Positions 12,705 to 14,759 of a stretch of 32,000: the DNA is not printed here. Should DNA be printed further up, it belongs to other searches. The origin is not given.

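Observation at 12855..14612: Macro-like + SIR2_2 fusion protein: candidate NAD-targeting defence or ADP-ribose signalling effector with an unfamiliar architecture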

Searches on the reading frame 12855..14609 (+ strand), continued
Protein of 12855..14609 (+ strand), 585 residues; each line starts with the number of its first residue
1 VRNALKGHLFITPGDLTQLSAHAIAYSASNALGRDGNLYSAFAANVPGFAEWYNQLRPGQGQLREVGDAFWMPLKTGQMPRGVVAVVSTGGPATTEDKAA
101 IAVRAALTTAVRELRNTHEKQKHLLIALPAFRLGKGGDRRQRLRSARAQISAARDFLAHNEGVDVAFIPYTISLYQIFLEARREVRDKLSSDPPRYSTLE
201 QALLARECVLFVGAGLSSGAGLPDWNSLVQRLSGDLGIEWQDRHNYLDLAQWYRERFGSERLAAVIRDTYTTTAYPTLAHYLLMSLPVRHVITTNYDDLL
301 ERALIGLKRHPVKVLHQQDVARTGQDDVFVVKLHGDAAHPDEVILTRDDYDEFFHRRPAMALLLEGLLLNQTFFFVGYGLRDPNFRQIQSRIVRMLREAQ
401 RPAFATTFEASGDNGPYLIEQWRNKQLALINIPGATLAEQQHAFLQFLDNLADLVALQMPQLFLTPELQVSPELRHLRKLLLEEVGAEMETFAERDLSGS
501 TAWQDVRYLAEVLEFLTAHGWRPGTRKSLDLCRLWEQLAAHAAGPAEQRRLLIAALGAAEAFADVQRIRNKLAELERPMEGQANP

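Call 7: find_homologous_proteins(query=window:12855-14609:+)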
Query window:12855-14609:+ (585 aa): 403 proteins with E <= 0.001 among 8000 candidates; the best 120 are listed.
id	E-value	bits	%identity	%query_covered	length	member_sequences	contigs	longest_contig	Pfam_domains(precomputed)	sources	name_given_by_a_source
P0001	0.0e+0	1310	100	99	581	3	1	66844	PF13289.13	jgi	-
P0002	0.0e+0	1053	83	98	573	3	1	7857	PF13289.13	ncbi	ncbi:MAG TPA: SIR2 family protein [Gemmataceae bacterium]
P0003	0.0e+0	1045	82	98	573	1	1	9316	PF13289.13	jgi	jgi:O-acetyl-ADP-ribose deacetylase (regulator of RNase III)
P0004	0.0e+0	1039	80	98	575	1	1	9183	PF13289.13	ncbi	-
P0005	0.0e+0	1039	82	98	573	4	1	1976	PF13289.13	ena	-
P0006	0.0e+0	1028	80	98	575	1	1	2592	PF13289.13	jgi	jgi:hypothetical protein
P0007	0.0e+0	1022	81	98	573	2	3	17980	PF13289.13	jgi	jgi:hypothetical protein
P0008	1.8e-298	1009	80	98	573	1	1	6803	PF13289.13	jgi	jgi:hypothetical protein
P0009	3.7e-298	1008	79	98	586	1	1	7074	PF13289.13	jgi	jgi:hypothetical protein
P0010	5.6e-298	1007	79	99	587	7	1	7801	PF13289.13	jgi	jgi:hypothetical protein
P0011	1.6e-297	1006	79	98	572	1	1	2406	PF13289.13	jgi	jgi:hypothetical protein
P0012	1.1e-295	1000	78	98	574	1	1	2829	PF13289.13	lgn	-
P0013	2.8e-295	998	78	97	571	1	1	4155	PF13289.13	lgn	-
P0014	9.3e-283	957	77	98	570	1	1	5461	PF13289.13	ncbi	-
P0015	1.4e-282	956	74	98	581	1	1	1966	PF13289.13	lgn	-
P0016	2.6e-282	956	75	97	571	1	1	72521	PF13289.13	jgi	jgi:hypothetical protein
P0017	2.5e-280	949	76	98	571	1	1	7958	PF13289.13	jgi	jgi:hypothetical protein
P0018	1.0e-279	947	74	99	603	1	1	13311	PF13289.13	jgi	jgi:O-acetyl-ADP-ribose deacetylase (regulator of RNase III)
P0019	4.3e-278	942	76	98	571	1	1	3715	PF13289.13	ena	-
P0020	1.5e-274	930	75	98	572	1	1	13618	PF13289.13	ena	-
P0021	1.7e-262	890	71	98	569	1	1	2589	PF13289.13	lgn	-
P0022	6.3e-257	872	76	91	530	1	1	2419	PF13289.13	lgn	-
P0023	1.6e-254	864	69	98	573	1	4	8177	PF13289.13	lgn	-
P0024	1.6e-242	824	67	98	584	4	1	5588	PF13289.13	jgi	jgi:hypothetical protein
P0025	6.7e-241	819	66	98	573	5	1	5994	PF13289.13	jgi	jgi:hypothetical protein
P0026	3.5e-240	817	65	98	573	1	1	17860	PF13289.13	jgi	jgi:hypothetical protein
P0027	2.7e-238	810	66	98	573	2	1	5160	PF13289.13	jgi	jgi:O-acetyl-ADP-ribose deacetylase (regulator of RNase III)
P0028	4.1e-238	810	66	98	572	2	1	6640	PF13289.13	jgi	jgi:hypothetical protein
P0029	3.0e-237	807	66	98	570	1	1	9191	PF13289.13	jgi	jgi:hypothetical protein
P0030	1.4e-232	791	64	98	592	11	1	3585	PF13289.13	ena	-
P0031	9.1e-232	789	64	99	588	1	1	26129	PF13289.13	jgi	jgi:hypothetical protein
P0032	5.4e-231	786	66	98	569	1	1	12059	PF13289.13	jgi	jgi:hypothetical protein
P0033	2.6e-229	781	64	98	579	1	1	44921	PF13289.13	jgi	jgi:hypothetical protein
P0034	9.0e-229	779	62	98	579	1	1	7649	PF13289.13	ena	-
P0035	1.6e-228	778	64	97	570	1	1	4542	PF13289.13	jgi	jgi:O-acetyl-ADP-ribose deacetylase (regulator of RNase III)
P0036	6.2e-228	776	65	98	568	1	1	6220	PF13289.13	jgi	jgi:O-acetyl-ADP-ribose deacetylase (regulator of RNase III)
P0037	7.2e-228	776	74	81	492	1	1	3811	PF13289.13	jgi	jgi:hypothetical protein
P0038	1.9e-227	774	63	98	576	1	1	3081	PF13289.13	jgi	-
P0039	2.1e-225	768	63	98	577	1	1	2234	PF13289.13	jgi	jgi:O-acetyl-ADP-ribose deacetylase (regulator of RNase III)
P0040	2.5e-225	767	62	99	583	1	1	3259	PF13289.13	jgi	jgi:hypothetical protein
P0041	1.4e-224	765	63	98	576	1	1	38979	PF13289.13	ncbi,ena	-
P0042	2.0e-224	764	63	98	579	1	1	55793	PF13289.13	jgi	jgi:hypothetical protein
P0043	4.4e-224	763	75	79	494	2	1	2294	PF13289.13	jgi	jgi:hypothetical protein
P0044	6.9e-223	759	63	97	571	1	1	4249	PF13289.13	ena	-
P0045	7.9e-223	759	63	97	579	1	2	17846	PF13289.13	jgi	jgi:hypothetical protein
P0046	7.4e-222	756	62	99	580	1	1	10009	PF13289.13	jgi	jgi:hypothetical protein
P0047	2.7e-221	754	62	99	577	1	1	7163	PF13289.13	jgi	jgi:hypothetical protein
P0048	6.0e-220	750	62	97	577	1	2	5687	PF13289.13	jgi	-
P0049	2.0e-214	731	62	95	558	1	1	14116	PF13289.13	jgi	jgi:hypothetical protein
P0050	6.7e-214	730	62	98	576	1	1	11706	PF13289.13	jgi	jgi:hypothetical protein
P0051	6.6e-213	726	61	98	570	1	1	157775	PF13289.13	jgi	jgi:hypothetical protein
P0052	2.1e-211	722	59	98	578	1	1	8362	PF13289.13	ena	-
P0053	8.8e-211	719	61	98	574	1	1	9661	PF13289.13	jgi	jgi:hypothetical protein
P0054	9.6e-210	716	59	98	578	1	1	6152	PF13289.13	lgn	-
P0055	3.6e-209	714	59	98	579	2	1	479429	PF13289.13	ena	-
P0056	4.2e-209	714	61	98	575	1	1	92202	PF13289.13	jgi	jgi:hypothetical protein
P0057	6.6e-209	713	60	99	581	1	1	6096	PF13289.13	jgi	jgi:hypothetical protein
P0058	4.4e-208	711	59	97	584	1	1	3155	PF13289.13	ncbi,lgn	-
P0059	1.3e-207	709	62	97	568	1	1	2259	PF13289.13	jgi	jgi:hypothetical protein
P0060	4.4e-207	707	58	98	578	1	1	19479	PF13289.13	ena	-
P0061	4.9e-207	707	60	98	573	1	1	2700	PF13289.13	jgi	jgi:hypothetical protein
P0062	3.3e-206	704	59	98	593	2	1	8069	PF13289.13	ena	-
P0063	4.5e-206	704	61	97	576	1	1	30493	PF13289.13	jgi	jgi:hypothetical protein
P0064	5.3e-204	697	58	98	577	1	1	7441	PF13289.13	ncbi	-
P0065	8.7e-204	696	59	98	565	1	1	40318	PF13289.13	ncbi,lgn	-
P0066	1.1e-203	696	59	97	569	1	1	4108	PF13289.13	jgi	jgi:hypothetical protein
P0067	1.4e-203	696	59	98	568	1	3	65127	PF13289.13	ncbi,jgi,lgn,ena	jgi:O-acetyl-ADP-ribose deacetylase (regulator of RNase III)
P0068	2.0e-203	695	58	97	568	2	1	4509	PF13289.13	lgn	-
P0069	3.2e-202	691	58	98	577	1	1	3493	PF13289.13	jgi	jgi:hypothetical protein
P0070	2.5e-200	685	58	97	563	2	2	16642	PF13289.13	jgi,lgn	jgi:hypothetical protein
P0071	1.4e-199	683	58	97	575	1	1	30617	PF13289.13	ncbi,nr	ncbi:MAG: SIR2 family protein [Gemmataceae bacterium]|nr:SIR2 family protein [Gemmataceae bacterium]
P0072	6.4e-199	680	58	97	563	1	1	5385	PF13289.13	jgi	jgi:hypothetical protein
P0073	8.6e-199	680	59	98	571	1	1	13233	PF13289.13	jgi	jgi:hypothetical protein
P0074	9.8e-199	680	57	100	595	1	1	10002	PF13289.13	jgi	jgi:hypothetical protein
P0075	3.8e-198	678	58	97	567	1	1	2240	PF13289.13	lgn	-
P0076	5.7e-198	677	58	97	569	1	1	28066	PF13289.13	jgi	jgi:hypothetical protein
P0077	8.5e-198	677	57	98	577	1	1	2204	PF13289.13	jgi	jgi:hypothetical protein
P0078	1.3e-197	676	57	98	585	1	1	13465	PF13289.13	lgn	-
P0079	2.9e-196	672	58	97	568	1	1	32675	PF13289.13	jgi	jgi:O-acetyl-ADP-ribose deacetylase (regulator of RNase III)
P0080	4.9e-196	671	55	97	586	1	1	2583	PF13289.13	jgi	jgi:O-acetyl-ADP-ribose deacetylase (regulator of RNase III)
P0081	2.6e-195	668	57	97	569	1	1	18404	PF13289.13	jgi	jgi:hypothetical protein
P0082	1.0e-194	666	57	97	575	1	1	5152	PF13289.13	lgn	-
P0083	1.0e-194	666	57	97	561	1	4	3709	PF13289.13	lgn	-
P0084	5.6e-193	661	58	96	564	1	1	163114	PF13289.13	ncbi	ncbi:MAG: SIR2 family protein [Gemmataceae bacterium]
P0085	8.6e-193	660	56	97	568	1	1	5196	PF13289.13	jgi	jgi:hypothetical protein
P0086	1.2e-192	660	56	97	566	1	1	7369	PF13289.13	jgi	jgi:hypothetical protein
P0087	3.5e-192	658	56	99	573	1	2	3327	PF13289.13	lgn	-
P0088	6.1e-191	654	57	97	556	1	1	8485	PF13289.13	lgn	-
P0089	3.4e-190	651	57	98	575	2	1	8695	PF13289.13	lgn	-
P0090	4.9e-190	651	56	99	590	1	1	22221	PF13289.13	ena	-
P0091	6.0e-189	647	57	97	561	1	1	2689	PF13289.13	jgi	jgi:O-acetyl-ADP-ribose deacetylase (regulator of RNase III)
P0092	6.0e-189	647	56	98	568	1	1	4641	PF13289.13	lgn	-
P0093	2.7e-188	645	55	98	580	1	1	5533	PF13289.13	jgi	jgi:hypothetical protein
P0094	5.1e-188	644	56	98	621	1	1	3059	PF13289.13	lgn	-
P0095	7.4e-188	644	54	99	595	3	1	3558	PF13289.13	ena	-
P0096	1.4e-187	643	55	99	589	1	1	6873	PF13289.13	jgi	jgi:hypothetical protein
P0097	2.8e-187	642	55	98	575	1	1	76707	PF13289.13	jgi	jgi:hypothetical protein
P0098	2.5e-186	639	55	98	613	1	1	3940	PF13289.13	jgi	jgi:hypothetical protein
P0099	1.5e-185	636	56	97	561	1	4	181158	PF13289.13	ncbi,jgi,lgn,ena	jgi:hypothetical protein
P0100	4.4e-185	635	54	98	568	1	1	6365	PF13289.13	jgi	jgi:hypothetical protein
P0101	4.4e-184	631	54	98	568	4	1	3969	PF13289.13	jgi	jgi:hypothetical protein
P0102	3.5e-183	628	55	97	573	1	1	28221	PF13289.13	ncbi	ncbi:MAG: SIR2 family protein [Gemmataceae bacterium]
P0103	3.6e-182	625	55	98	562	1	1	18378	PF13289.13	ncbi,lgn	-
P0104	2.9e-181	622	76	64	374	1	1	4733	PF13289.13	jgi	jgi:hypothetical protein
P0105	1.0e-180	620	53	98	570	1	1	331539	PF13289.13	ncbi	ncbi:MAG: SIR2 family protein [Gemmataceae bacterium]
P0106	6.5e-176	604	53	98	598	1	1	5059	PF13289.13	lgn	-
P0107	1.4e-174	600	60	80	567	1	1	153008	PF13289.13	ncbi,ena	-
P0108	1.4e-174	600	55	97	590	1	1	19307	PF13289.13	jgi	jgi:O-acetyl-ADP-ribose deacetylase (regulator of RNase III)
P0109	8.6e-174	597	53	98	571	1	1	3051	PF13289.13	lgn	-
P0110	1.6e-173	596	78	59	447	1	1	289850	PF13289.13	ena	-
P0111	3.0e-170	586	53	98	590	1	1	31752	PF13289.13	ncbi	-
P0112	6.4e-169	581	53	97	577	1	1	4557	PF13289.13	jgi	jgi:hypothetical protein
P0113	1.1e-168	580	53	97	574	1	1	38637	PF13289.13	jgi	jgi:hypothetical protein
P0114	1.8e-168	580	53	98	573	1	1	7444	PF13289.13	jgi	jgi:hypothetical protein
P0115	8.6e-168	578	52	97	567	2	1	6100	PF13289.13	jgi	jgi:hypothetical protein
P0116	1.1e-166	574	53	99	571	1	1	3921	PF13289.13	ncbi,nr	ncbi:MAG: SIR2 family protein [Gemmataceae bacterium]|nr:SIR2 family protein [Gemmataceae bacterium]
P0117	1.3e-166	574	52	98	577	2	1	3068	PF13289.13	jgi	jgi:hypothetical protein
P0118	5.1e-165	568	51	99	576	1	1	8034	PF13289.13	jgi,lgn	jgi:hypothetical protein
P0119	6.9e-165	568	52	98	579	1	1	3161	PF13289.13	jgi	jgi:hypothetical protein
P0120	1.4e-164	567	52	98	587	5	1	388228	PF13289.13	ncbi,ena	-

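Call 15: search_solved_structures(query=A1, max_evalue=10, show_alignments=0)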
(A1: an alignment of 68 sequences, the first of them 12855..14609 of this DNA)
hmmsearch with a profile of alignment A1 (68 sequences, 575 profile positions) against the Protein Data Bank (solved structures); distinct sequences matched with E-value up to 10: 79 (the best 60 are shown).
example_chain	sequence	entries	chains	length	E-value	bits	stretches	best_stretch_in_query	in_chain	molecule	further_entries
7uxt_B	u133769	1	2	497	1.4e-49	172.4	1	188-416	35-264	USG protein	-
6lhx_A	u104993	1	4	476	1.1e-39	139.7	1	192-402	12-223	ThsA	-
8wc0_A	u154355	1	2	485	1.7e-39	139.1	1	194-390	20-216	NAD(+) hydrolase ThsA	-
8bto_A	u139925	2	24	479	1.8e-38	135.7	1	192-402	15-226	NAD(+) hydrolase ThsA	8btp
8k98_C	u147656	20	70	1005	3.9e-30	108.2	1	187-431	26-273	a protein | SIR2-like domain-containing protein | SIR2 family protein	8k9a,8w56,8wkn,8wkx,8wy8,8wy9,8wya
8wkt_A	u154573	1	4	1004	4e-30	108.1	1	187-431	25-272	SIR2-like domain-containing protein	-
8zsf_D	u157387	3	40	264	8.2e-29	103.8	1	193-397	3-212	Sir2 family NAD-dependent protein deacetylase | KomC, SIR2 domain protein, NADase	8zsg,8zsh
8wyb_A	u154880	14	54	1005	1.8e-28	102.7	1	187-431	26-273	SIR2-like domain-containing protein | DSR2 H171A | DSR2(H171A)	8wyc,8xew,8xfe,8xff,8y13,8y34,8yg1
8wks_A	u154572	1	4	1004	1.9e-28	102.6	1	187-431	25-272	SIR2-like domain-containing protein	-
9xvc_H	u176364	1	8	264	2.7e-27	98.8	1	193-397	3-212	KomC(H146N), a SIR2-domain NADase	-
8wfn_A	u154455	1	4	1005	3e-27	98.6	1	187-431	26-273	SIR2-like domain-containing protein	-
8zsi_E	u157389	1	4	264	3.8e-27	98.3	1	193-397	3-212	Sir2 family NAD-dependent protein deacetylase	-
9v0g_E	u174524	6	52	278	8.8e-23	83.9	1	190-422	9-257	NAD-dependent protein deacetylase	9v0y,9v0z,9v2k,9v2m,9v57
9v12_i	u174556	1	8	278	6.8e-20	74.4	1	190-422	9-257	NAD-dependent protein deacetylase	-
9r0p_B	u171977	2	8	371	4.8e-07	31.9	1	252-387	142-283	Protein FAM118B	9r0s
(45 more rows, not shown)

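Call 17: find_related_loci(query=A1, collection=genome_contigs, flank=10000)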
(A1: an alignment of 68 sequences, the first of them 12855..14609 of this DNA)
Query A1 (585 aa) in genome_contigs; peptide patterns used: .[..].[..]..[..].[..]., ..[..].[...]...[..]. (x = any residue, [..] = any of these).
104 stretches matched a pattern; 92 encode a relative of the query (tblastn E <= 1e-3); the best 80 are kept; 79 distinct loci.
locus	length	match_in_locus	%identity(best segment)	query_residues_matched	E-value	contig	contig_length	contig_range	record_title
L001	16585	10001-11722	81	2-577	0e+0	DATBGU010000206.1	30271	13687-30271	MAG TPA_asm: Gemmataceae bacterium isolate SMAG_U3846 k141_5331141, whole genome shotgun sequence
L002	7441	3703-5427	58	5-578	0e+0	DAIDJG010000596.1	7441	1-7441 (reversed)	MAG TPA_asm: Singulisphaera sp. isolate clean19 k141_288198, whole genome shotgun sequence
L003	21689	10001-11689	59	5-577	0e+0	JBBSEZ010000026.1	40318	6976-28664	MAG: Gemmatales bacterium isolate LS1_sbin.68 LS1_sbin.68_K_933300_L_40318_cov_14.1276, whole genome shotgun sequence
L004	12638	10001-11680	56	5-572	0e+0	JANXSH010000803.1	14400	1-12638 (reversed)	MAG: Planctomycetia bacterium isolate 336R_metabat_93 336R_k141_1335251, whole genome shotgun sequence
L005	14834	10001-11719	58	2-572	0e+0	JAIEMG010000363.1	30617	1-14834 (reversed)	MAG: Gemmataceae bacterium isolate co.spades.CONCOCT.2.5kb_030 c_000000000080, whole genome shotgun sequence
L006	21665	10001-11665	58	4-566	0e+0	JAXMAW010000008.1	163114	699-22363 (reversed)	MAG: Gemmataceae bacterium isolate STL-PLA20 C3.199.fa-8, whole genome shotgun sequence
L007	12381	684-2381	55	5-574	0e+0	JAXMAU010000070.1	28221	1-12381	MAG: Gemmataceae bacterium isolate STL-PLA18 C1.56.fa-70, whole genome shotgun sequence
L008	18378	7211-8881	55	5-576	5e-180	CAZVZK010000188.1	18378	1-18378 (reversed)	MAG TPA_asm: uncultured Alcaligenaceae bacterium isolate SRP287051_co2_85 genome assembly, contig: NODE_5758_length_1837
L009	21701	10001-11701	53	5-580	2e-178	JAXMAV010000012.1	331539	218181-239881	MAG: Gemmataceae bacterium isolate STL-PLA19 C3.136.fa-12, whole genome shotgun sequence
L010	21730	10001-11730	84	2-577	0e+0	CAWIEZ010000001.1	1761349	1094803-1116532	MAG: uncultured Planctomycetota bacterium isolate MFD09603.bin.2.22 genome assembly, contig: contig_13605, whole genome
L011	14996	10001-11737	47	4-577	1e-146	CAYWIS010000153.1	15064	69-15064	MAG TPA_asm: uncultured Pirellulaceae bacterium isolate SRP268622_co1_256 genome assembly, contig: NODE_8974_length_1506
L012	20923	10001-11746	45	3-577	3e-136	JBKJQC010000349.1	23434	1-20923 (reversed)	MAG: Polyangiales bacterium isolate ant_bin.485 k117_3359617, whole genome shotgun sequence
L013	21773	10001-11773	48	5-577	1e-124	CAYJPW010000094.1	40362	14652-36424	MAG TPA_asm: uncultured Polyangiaceae bacterium isolate ERP124720_co1_193 genome assembly, contig: NODE_1351_length_4036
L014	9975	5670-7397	47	2-573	3e-123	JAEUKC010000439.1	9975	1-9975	MAG: Myxococcales bacterium isolate new MAG-85 k141_4412326, whole genome shotgun sequence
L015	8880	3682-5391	47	2-569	6e-120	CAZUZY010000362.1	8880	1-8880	MAG TPA_asm: uncultured Polyangiales bacterium isolate binchicken_co284_134 genome assembly, contig: NODE_7453_length_88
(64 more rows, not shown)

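Call 20: find_encoding_contigs(protein=P0001, flank=10000, max_places=3)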
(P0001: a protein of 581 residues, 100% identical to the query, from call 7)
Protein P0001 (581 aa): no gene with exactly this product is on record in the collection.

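Call 21: find_encoding_contigs(protein=P0016, flank=10000, max_places=3)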
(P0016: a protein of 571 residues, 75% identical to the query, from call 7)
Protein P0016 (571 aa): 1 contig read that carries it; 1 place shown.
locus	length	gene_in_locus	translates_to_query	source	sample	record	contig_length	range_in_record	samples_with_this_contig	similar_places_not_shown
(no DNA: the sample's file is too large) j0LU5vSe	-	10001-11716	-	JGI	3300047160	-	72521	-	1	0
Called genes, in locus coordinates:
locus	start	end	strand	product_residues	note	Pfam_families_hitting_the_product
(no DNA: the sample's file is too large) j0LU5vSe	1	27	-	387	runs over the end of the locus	PF09594:GT87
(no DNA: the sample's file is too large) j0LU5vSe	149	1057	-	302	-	PF04794:YdjC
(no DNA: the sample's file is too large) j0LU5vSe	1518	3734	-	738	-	PF00069:Pkinase, PF07714:PK_Tyr_Ser-Thr, PF03781:FGE-sulfatase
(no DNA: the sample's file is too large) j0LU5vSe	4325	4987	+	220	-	PF07608:DUF1571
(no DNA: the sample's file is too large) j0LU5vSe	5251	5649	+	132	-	PF00072:Response_reg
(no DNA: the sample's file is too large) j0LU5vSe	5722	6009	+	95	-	PF00166:Cpn10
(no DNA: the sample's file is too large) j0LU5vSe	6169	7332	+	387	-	PF13243:SQHop_cyclase_C (faint), PF13249:SQHop_cyclase_N (faint), PF17959:EF-hand_14 (faint)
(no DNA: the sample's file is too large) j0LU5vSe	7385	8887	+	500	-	PF03824:NicO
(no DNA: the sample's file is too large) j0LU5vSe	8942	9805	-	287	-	-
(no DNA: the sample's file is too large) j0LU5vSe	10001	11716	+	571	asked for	PF13289:SIR2_2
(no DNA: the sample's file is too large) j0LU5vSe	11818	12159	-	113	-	-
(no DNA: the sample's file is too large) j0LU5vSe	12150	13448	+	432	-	PF07228:SpoIIE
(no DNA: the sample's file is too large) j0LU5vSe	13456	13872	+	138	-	-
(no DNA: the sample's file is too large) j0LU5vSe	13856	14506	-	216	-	-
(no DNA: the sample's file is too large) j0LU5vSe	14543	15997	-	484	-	PF13360:PQQ_2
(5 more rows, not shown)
